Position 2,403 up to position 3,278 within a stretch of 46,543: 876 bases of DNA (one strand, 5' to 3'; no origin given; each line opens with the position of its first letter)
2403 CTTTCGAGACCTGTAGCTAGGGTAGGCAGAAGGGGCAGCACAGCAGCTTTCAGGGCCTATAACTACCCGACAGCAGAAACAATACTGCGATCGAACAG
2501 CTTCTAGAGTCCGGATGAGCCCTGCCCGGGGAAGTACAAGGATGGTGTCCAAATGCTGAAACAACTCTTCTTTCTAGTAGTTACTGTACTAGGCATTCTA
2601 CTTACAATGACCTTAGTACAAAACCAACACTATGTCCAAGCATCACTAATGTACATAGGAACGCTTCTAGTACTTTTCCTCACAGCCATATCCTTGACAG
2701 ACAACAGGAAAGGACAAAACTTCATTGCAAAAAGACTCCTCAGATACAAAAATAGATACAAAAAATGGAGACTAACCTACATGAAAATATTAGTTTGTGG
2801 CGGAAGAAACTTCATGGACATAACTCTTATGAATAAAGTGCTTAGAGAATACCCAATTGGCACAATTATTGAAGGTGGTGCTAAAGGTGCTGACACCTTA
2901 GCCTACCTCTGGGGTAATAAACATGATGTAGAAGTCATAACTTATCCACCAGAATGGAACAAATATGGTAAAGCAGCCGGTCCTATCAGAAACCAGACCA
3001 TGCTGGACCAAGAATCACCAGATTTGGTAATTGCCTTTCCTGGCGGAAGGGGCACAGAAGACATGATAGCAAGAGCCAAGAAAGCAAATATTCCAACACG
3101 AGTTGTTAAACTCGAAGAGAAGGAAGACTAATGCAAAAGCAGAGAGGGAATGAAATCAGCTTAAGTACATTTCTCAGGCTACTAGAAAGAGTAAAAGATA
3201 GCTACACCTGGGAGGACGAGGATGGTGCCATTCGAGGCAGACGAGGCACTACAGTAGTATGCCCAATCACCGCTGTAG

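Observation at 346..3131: Two different SLOG-superfamily proteins open the early arm, one with an unusual two-TM membrane tether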

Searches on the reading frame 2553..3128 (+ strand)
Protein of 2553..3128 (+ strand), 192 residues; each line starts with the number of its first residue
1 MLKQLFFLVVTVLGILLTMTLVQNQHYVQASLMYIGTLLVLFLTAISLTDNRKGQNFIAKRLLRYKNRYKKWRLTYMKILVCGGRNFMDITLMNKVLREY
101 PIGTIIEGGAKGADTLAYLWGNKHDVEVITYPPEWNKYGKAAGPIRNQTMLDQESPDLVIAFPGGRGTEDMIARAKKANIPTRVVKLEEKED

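Call 5: search_protein_families(library=pfam, proteins=[window:2553-3128:+], max_evalue=0.1)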
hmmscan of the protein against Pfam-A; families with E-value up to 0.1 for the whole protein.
window:2553-3128:+ (192 aa): 2 families
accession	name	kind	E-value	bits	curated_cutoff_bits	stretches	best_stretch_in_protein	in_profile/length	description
PF10686.14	YAcAr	-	5e-17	61.9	28.2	1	77-138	1-66/66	YspA, cpYpsA-related SLOG family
PF24002.1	DUF7318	-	0.069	13.6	27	1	8-88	32-111/128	Family of unknown function (DUF7318)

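Call 7: search_protein_families(library=phrogs, proteins=[window:2553-3128:+], max_evalue=0.01)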
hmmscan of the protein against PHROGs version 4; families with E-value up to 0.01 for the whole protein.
window:2553-3128:+ (192 aa): 2 families
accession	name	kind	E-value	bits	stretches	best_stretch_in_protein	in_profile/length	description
phrog_289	-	other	2.8e-27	96.7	1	71-190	17-143/500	GTP-binding domain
phrog_11222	-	unknown function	8.3e-05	23.5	1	93-187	186-279/293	-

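Call 9: search_dna_similar(query=window:2553-3128:+, collection=phages, mode=protein, max_evalue=0.001, max_rows=40)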
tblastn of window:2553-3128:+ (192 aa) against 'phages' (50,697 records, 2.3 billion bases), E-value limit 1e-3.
Records with a match: 1557; places in all: 1562; records where one place covers at least 80% of the query: 3.
Best place of each record, by identity: <60% 1557.
By first word of the organism name: Mycobacterium 578; Escherichia 147; Salmonella 124; Klebsiella 119; Vibrio 113; Gordonia 46; Bacillus 40; Pseudomonas 38; Campylobacter 37; Rhodobacter 28; and 68 more.
By host as written in the record: Mycobacterium smegmatis mc2 155 405; - 130; Mycobacterium smegmatis mc#155 85; Klebsiella pneumoniae 71; Escherichia coli 56; Gordonia terrae 3612 36; Mycobacterium smegmatis mc2155 33; Rhodobacter capsulatus YW1 28; and 302 more.
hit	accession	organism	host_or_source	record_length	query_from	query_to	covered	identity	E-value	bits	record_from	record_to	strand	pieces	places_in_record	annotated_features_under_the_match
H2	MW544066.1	Salmonella phage vB_SalP_TR2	Salmonella enterica subsp. enterica ...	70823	3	186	96%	29.7%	3e-9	61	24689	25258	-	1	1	DNA binding protein | hypothetical protein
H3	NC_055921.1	Salmonella phage vB_SalP_TR2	Salmonella enterica subsp. enterica ...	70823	3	186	96%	29.7%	3e-9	61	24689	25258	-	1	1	DNA binding protein | hypothetical protein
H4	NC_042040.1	Rhodococcus phage Trina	Rhodococcus erythropolis RIA 643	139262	75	191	61%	44.0%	1e-18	88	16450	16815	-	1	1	hypothetical protein | transglycosylase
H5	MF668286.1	Rhodococcus phage Trina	Rhodococcus erythropolis RIA 643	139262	75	191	61%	44.0%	1e-18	88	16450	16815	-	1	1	hypothetical protein (x2)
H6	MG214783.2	Sinorhizobium phage HMSP1-Susan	Sinorhizobium meliloti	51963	78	185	56%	46.9%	3e-23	101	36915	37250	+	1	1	hypothetical protein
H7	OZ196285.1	Vibrio phage F86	Seawater and oysters mix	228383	78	190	59%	44.6%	9e-22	97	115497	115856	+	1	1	GTP-binding domain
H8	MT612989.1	Vibrio phage vB_ValM_R11Z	Vibrio alginolyticus NBRC 15630 = ATCC ...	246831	78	185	56%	45.7%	2e-21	97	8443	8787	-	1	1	hypothetical protein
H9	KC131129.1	Vibrio phage VH7D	Vibrio harveyi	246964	78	185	56%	45.7%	2e-21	97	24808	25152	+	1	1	hypothetical protein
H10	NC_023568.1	Vibrio phage VH7D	Vibrio harveyi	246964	78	185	56%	45.7%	2e-21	97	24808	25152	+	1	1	GTP-binding domain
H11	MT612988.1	Vibrio phage vB_ValM_R10Z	Vibrio alginolyticus NBRC 15630 = ATCC ...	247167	78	185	56%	45.7%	2e-21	97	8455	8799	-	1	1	hypothetical protein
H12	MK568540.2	Vibrio phage Va3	Vibrio alginolyticus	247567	78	185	56%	45.7%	2e-21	97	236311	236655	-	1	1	hypothetical protein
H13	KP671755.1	Vibrio phage ValKK3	Vibrio alginolyticus ATCC 17749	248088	78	185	56%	45.7%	2e-21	97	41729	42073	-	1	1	hypothetical protein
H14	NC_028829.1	Vibrio phage ValKK3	Vibrio alginolyticus ATCC 17749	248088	78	185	56%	45.7%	2e-21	97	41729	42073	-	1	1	GTP-binding domain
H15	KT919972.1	Vibrio phage phi-Grn1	Vibrio alginolyticus V1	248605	78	185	56%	45.7%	2e-21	97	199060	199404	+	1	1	chromosome segregation protein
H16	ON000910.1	Vibrio phage XZ1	Vibrio alginolyticus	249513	78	185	56%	45.7%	2e-21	97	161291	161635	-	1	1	hypothetical protein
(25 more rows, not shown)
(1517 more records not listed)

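Call 11: find_homologous_proteins(query=window:2553-3128:+)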
Query window:2553-3128:+ (192 aa): 7704 proteins with E <= 0.001 among 8000 candidates; the best 120 are listed.
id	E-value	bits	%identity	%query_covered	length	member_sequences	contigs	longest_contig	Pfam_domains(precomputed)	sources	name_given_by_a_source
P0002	1.2e-102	359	100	83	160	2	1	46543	PF10686.15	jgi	-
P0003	3.4e-39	152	63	57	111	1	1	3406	PF10686.15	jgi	-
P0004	1.3e-36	144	61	54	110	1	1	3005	PF10686.15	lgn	-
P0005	3.6e-34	136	54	57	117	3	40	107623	PF10686.15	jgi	jgi:UDP-N-acetylmuramoylalanine-D-glutamate ligase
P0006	1.2e-33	134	56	59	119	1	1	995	PF10686.15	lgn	-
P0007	1.4e-33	134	54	57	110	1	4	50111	PF10686.15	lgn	-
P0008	4.1e-33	132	60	56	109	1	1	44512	PF10686.15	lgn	-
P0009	4.6e-33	132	54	56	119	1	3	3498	PF10686.15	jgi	jgi:phosphoribosylformylglycinamidine (FGAM) synthase-like amidotransferase family enzyme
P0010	8.3e-33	131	58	57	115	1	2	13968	PF10686.15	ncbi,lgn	-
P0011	1.3e-32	131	54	59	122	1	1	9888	PF10686.15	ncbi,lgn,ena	-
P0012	1.5e-32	130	57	54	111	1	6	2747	PF10686.15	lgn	-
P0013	1.8e-32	130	57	57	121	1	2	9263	PF10686.15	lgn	-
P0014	1.9e-32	130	59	54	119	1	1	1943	PF10686.15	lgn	-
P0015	3.4e-32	129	54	60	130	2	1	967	PF10686.15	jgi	jgi:YspA, cpYpsA-related SLOG family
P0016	3.7e-32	129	56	54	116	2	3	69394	PF10686.15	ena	-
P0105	1.9e-29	120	52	57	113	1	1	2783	PF10686.15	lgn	-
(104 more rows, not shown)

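Call 16: search_protein_families(library=ncbifam, proteins=[window:2553-3128:+], max_evalue=1)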
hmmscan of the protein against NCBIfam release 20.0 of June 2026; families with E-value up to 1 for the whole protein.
window:2553-3128:+ (192 aa): 2 families
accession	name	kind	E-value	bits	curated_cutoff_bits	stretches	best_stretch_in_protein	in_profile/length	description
NF002894.0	PRK03379.1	equivalog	0.17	11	234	1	81-137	182-245/266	vitamin B12 ABC transporter substrate-binding protein BtuF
TIGR03030.1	CelA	equivalog_domain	0.3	9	699.1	1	4-75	7-77/714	UDP-forming cellulose synthase catalytic subunit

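Call 20: search_protein_families(library=pfam, proteins=[window:2553-3128:+], max_evalue=10)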
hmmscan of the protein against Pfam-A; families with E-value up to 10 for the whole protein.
window:2553-3128:+ (192 aa): 4 families
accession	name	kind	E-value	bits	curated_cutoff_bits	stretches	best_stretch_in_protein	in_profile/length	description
PF10686.14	YAcAr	-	5e-17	61.9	28.2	1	77-138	1-66/66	YspA, cpYpsA-related SLOG family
PF24002.1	DUF7318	-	0.069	13.6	27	1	8-88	32-111/128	Family of unknown function (DUF7318)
PF24661.1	DUF7649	-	0.17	12.5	27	1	4-43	5-41/85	Domain of unknown function (DUF7649)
PF07457.16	DUF1516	-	0.37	11.4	30.5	1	1-56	35-89/108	Protein of unknown function (DUF1516)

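Call 30: find_encoding_contigs(protein=P0003, flank=5000, max_places=4)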
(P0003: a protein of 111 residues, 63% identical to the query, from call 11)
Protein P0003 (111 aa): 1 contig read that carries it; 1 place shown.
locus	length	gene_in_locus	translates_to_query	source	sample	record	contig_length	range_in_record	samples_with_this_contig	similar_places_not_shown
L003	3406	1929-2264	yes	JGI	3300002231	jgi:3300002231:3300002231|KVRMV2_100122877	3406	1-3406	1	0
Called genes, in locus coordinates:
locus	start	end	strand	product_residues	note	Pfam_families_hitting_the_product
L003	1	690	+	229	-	?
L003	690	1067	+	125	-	PF01381:HTH_3, PF13443:HTH_26 (weak)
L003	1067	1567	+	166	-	PF18909:dGTP_diPhyd_N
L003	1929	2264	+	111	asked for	PF10686:YAcAr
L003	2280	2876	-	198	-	-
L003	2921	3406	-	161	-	?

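Call 52: get_annotated_region(hit=H2, flank=1500)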
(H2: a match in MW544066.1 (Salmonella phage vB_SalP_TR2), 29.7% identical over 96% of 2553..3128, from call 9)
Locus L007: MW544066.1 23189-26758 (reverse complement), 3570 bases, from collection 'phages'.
description: Salmonella phage vB_SalP_TR2, complete genome.
organism: Salmonella phage vB_SalP_TR2 (NCBI taxid 2812854)
taxonomy: Viruses; Duplodnaviria; Heunggongvirae; Uroviricota; Caudoviricetes; Schitoviridae; Triduovirus; Triduovirus Tr2
host: Salmonella enterica subsp. enterica serovar Albany; source: -; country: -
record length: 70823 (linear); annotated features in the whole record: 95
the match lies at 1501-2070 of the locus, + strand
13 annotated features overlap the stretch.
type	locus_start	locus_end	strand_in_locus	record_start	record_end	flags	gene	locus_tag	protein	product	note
CDS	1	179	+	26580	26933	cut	-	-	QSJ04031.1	hypothetical protein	-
CDS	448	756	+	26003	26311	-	-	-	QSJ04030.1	DUF4326 domain-containing protein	-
CDS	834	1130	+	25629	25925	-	-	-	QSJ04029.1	hypothetical protein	-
CDS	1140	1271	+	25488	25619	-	-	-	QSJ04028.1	hypothetical protein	-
CDS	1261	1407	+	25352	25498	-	-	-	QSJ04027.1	hypothetical protein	-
CDS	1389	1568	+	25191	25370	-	-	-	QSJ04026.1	hypothetical protein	-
CDS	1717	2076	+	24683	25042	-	-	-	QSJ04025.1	DNA binding protein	-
CDS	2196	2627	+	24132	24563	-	-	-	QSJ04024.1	DNA binding protein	-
CDS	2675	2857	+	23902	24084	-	-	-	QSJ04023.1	hypothetical protein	-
CDS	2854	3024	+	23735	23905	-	-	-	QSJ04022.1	hypothetical protein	-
CDS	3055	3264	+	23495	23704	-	-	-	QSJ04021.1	hypothetical protein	-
CDS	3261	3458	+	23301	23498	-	-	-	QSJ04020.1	hypothetical protein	-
CDS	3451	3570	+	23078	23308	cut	-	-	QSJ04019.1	hypothetical protein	-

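Call 62: search_protein_families(library=padloc, proteins=[window:2553-3128:+], max_evalue=0.01)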
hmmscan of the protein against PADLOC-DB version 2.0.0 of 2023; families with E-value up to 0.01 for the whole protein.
window:2553-3128:+ (192 aa): 0 families

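Call 68: find_related_loci(query=A4, collection=viral_contigs, flank=1500)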
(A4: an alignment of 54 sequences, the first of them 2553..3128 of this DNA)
Query A4 (192 aa) in viral_contigs; peptide patterns used: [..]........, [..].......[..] (x = any residue, [..] = any of these).
600 stretches matched a pattern (row limit reached: there are more); 538 encode a relative of the query (tblastn E <= 1e-3); the best 80 are kept; 80 distinct loci.
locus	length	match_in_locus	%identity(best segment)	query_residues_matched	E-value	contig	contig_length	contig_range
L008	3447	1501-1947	43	43-182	1e-36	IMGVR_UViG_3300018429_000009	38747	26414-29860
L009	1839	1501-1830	51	75-180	4e-36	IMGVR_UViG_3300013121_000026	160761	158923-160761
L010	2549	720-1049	55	76-185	6e-36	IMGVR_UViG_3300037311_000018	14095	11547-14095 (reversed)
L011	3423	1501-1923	45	55-191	1e-35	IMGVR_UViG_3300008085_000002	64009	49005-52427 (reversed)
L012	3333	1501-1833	53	74-180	7e-36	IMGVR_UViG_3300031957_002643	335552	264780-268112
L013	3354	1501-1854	53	72-189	1e-35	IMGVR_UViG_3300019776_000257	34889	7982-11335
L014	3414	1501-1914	48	43-183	5e-35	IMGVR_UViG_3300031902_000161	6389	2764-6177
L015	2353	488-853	49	68-186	4e-35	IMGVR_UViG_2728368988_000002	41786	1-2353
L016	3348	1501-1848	52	77-188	7e-35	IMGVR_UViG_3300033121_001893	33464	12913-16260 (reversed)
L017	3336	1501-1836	53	73-180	4e-35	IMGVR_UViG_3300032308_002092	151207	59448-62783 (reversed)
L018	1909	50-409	48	77-192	9e-35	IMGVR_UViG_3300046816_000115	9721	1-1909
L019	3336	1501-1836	54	77-181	2e-34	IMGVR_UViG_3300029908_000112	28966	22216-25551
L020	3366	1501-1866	46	77-191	3e-34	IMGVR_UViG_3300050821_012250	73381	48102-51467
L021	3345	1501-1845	52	77-191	3e-34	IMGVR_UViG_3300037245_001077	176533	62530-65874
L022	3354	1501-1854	50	77-189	2e-34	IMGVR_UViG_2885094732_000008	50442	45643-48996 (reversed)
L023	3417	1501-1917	46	47-181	2e-34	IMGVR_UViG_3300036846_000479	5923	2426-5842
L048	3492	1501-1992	41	37-180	2e-32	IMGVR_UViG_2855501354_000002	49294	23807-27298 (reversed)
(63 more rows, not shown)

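Call 71: predict_structure(alignment_id=A4)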
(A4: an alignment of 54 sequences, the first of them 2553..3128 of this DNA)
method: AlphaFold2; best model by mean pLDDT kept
length: 192 residues; sequences in the alignment: 54
mean_pLDDT: 89.8   pTM: 0.66
mean pLDDT of the five models: 89.8, 89.2, 88.5, 86.9, 86.4
residues with pLDDT >= 90: 122; 70-90: 52; 50-70: 18; < 50: 0
segments of 3 or more residues with pLDDT < 50: none
pLDDT, mean of each block of 10 residues (from residue 1): 90 82 68 86 76 75 80 83 98 97 98 98 98 98 98 98 98 98 92 68
secondary structure, 60 per line:
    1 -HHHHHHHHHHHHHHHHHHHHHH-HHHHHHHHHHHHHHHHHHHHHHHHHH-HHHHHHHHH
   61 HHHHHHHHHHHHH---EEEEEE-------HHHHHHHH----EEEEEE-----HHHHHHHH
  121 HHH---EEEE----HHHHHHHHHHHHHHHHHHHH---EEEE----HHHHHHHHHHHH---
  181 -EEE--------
elements in order: H2-23 H25-50 H52-73 E77-82 H90-97 E102-107 H113-123 E127-130 H135-154 E158-161 H166-177 E182-184

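Call 74: fold_search(model_id=the predicted structure, library=pdb)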
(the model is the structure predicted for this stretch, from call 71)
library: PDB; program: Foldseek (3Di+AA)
matches with E <= 10: 1492; with E <= 0.001: 2
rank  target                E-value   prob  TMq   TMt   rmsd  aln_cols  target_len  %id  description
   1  8sxw_A                4.8e-04  1.00  0.36  0.21   7.6       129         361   17  X-ray crystal structure of UDP- 2,3-diacetamido-2,3-dideoxy-glucuronic acid-2-epimerase from Thermus thermophilus stra (released 2023-09-13)
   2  8t64_B                6.6e-04  1.00  0.40  0.55   7.5       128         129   11  Apo Cam1(42-206) (released 2024-01-10)
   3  8sxv_B                1.5e-03  1.00  0.38  0.22   6.0       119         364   19  X-ray crystal structure of UDP- 2,3-diacetamido-2,3-dideoxy-glucuronic acid-2-epimerase from Thermus thermophilus stra (released 2023-09-13)
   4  8sxw_B                2.1e-03  1.00  0.38  0.23   6.0       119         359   20  X-ray crystal structure of UDP- 2,3-diacetamido-2,3-dideoxy-glucuronic acid-2-epimerase from Thermus thermophilus stra (released 2023-09-13)
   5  8sxw_C                4.7e-03  1.00  0.38  0.23   5.9       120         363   19  X-ray crystal structure of UDP- 2,3-diacetamido-2,3-dideoxy-glucuronic acid-2-epimerase from Thermus thermophilus stra (released 2023-09-13)
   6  8sxw_D                5.1e-03  1.00  0.38  0.23   5.9       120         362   20  X-ray crystal structure of UDP- 2,3-diacetamido-2,3-dideoxy-glucuronic acid-2-epimerase from Thermus thermophilus stra (released 2023-09-13)
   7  8sxv_A                5.7e-03  1.00  0.38  0.23   5.7       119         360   21  X-ray crystal structure of UDP- 2,3-diacetamido-2,3-dideoxy-glucuronic acid-2-epimerase from Thermus thermophilus stra (released 2023-09-13)
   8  8syd_B                7.0e-03  1.00  0.40  0.23   5.3       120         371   20  X-ray crystal structure of UDP-2,3-diacetamido-2,3-dideoxy-glucuronic acid-2-epimerase from Thermus thermophilus strai (released 2023-09-13)
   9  8sy9_B                8.4e-03  1.00  0.40  0.24   5.1       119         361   19  X-ray crystal structure of UDP-2,3-diacetamido-2,3-dideoxy-glucuronic acid-2-epimerase from Thermus thermophilus strai (released 2023-09-13)
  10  8sye_A                9.6e-03  1.00  0.40  0.24   5.1       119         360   19  X-ray crystal structure of UDP-2,3-diacetamido-2,3-dideoxy-glucuronic acid-2-epimerase from Thermus thermophilus strai (released 2023-09-13)
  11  3lrx_D                1.0e-02  0.99  0.38  0.52   5.2       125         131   18  Crystal Structure of the C-terminal domain (residues 78-226) of PF1911 hydrogenase from Pyrococcus furiosus, Northeast (released 2010-03-16)
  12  4neq                  1.0e-02  0.99  0.36  0.21   4.9       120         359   18  The structure of UDP-GlcNAc 2-epimerase from Methanocaldococcus jannaschii (released 2014-04-23)
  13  9ix7_A                1.0e-02  0.97  0.29  0.14   6.2       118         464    8  Crystal structure of homolog of dihydroxyacid dehydratase(AstD) from Aspergillus terreus (released 2025-07-09)
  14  4muk_A                1.1e-02  0.95  0.36  0.27   8.8       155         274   14  Crystal structure of pantothenate synthetase in complex with 2-(5-methoxy-2-(4-(trifluoromethyl)benzylsulfonylcarbamoy (released 2014-08-27)
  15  3ip3_A                1.2e-02  1.00  0.35  0.22   4.7       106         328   15  Structure of putative oxidoreductase (TM_0425) from Thermotoga maritima (released 2009-09-29)
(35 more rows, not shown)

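Call 90: find_related_loci(query=A4, collection=genome_contigs, flank=1500)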
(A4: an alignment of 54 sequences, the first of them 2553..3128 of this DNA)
Query A4 (192 aa) in genome_contigs; peptide patterns used: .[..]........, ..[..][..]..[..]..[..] (x = any residue, [..] = any of these).
600 stretches matched a pattern (row limit reached: there are more); 359 encode a relative of the query (tblastn E <= 1e-3); the best 80 are kept; 80 distinct loci.
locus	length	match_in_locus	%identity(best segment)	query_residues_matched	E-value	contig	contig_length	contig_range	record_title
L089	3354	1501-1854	52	77-189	4e-38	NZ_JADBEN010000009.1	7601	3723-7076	Methylobacillus flagellatus strain A12 NODE_10_length_7601_cov_2.0966_ID_49402, whole genome shotgun sequence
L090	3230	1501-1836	56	78-180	9e-37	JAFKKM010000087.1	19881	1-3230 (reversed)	MAG: Hyphomicrobiales bacterium isolate SCN18_25_1_16_R1_B_62_13 SCN18_25_1_16_R1_B_scaffold_758, whole genome shotgun s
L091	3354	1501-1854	50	77-189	2e-34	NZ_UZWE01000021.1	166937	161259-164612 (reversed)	Paracoccus haematequi isolate aCIP1116241, whole genome shotgun sequence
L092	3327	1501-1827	51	77-185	3e-34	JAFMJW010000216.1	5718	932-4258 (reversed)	MAG: Alphaproteobacteria bacterium isolate DEBay_Sum019D_L_G_86 NODE_17971_length_5718_cov_9.012714, whole genome shotgu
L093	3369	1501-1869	49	77-189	6e-34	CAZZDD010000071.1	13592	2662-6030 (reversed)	MAG TPA_asm: uncultured Candidatus Peribacteria bacterium isolate SRP329715_co2_201 genome assembly, contig: NODE_8502_l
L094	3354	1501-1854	56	73-181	3e-33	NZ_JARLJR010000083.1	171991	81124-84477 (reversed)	MAG: Legionella sp. isolate MAG_CO105 MetaCoAG_Bin_105_Oxic_k141_1144620, whole genome shotgun sequence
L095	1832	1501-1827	50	77-185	2e-33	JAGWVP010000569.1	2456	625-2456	MAG: bacterium isolate REEB422 contig-150_71122, whole genome shotgun sequence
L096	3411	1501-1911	46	59-192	4e-33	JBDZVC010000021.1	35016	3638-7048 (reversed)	MAG: Phyllobacteriaceae bacterium isolate PE_dung28 NODE_428_length_35016, whole genome shotgun sequence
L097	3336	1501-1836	53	77-185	7e-33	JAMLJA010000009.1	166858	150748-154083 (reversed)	MAG: Rhizobiaceae bacterium isolate ACE_NR_PROT6 ACE_NR_PROT6_9, whole genome shotgun sequence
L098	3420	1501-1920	44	57-183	1e-32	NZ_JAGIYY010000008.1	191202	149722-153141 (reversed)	Tianweitania sediminis strain Z8 contig8, whole genome shotgun sequence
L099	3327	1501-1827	51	77-183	3e-32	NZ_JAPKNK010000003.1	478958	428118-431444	Kaistia nematophila strain K-TC2 Strain2_1a_3, whole genome shotgun sequence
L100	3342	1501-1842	46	77-187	3e-32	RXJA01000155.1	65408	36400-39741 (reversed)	MAG: Hyphomicrobiales bacterium isolate AWTP1-3 sample_37_scaffold_106, whole genome shotgun sequence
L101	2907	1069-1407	47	77-185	8e-32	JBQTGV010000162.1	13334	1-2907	MAG: Candidatus Eiseniibacteriota bacterium isolate SAR286 c_000000011754, whole genome shotgun sequence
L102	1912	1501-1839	49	75-185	4e-32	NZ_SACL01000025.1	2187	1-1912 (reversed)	Rhodovarius crocodyli strain CCP-6 NODE_25_length_2187_cov_135, whole genome shotgun sequence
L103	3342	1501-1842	47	77-181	3e-32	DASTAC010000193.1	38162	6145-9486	MAG TPA_asm: Steroidobacteraceae bacterium isolate SMAG_U725 k141_1703332, whole genome shotgun sequence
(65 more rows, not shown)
